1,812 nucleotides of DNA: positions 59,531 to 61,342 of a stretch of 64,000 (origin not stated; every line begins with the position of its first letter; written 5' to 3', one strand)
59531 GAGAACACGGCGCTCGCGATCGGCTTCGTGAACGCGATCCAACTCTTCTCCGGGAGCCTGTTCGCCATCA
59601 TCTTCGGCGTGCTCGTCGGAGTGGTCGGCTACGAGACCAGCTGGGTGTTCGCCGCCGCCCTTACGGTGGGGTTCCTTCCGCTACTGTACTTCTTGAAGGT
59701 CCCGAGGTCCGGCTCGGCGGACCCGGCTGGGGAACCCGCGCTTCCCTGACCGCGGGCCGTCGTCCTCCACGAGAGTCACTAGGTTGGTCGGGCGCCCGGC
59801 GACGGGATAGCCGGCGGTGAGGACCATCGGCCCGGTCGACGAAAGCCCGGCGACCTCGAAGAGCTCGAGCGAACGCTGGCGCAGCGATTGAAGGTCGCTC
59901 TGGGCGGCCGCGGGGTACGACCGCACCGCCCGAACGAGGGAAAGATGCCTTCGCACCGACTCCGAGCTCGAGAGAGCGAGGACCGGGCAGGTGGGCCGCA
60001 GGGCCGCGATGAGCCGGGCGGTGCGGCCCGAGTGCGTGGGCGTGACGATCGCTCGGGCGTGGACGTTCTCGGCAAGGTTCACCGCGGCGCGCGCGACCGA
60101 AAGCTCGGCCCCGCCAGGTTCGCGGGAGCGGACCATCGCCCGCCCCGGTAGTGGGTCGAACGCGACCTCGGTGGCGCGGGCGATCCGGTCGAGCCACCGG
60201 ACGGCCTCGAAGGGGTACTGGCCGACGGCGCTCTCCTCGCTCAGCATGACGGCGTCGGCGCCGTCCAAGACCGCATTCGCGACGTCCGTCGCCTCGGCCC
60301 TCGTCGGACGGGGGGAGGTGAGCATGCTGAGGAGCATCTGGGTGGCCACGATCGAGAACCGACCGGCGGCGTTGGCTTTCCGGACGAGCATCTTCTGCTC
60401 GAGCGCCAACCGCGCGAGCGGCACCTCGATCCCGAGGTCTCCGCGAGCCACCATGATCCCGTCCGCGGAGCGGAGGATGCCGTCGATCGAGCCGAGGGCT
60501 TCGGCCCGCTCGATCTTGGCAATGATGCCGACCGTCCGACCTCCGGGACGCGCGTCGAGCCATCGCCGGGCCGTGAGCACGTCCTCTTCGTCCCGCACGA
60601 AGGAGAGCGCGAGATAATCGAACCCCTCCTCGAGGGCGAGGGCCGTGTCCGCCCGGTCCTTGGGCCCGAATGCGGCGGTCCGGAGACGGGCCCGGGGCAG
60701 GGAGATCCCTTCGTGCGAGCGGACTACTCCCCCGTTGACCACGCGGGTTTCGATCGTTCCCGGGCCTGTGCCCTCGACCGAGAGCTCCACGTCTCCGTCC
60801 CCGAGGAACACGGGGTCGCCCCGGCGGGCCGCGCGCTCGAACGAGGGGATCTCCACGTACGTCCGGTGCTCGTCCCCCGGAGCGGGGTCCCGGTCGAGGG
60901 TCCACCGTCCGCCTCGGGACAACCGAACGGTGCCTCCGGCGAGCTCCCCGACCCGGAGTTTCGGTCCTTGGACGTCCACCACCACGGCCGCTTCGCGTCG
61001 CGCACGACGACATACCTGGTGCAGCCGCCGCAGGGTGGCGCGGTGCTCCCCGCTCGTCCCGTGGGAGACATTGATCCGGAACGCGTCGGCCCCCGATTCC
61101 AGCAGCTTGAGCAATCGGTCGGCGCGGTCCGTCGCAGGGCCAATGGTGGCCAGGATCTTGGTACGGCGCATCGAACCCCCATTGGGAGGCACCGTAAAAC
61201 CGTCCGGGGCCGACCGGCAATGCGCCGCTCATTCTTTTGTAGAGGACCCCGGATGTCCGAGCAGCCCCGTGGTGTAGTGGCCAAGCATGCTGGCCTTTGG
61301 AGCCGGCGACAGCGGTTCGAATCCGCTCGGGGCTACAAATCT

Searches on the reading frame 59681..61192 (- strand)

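Call 84: search_protein_families(library=pfam, proteins=[window:59681-61192:-], max_evalue=0.0001)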
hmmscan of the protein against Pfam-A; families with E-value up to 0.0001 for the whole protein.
window:59681-61192:- (503 aa): 2 families
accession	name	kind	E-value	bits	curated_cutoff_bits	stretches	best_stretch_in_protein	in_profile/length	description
PF00224.27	PK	-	1.4e-95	320.6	30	1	8-331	1-328/328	Pyruvate kinase, barrel domain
PF02887.21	PK_C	-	3.9e-21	75.7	28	1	365-472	2-111/114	Pyruvate kinase, alpha/beta domain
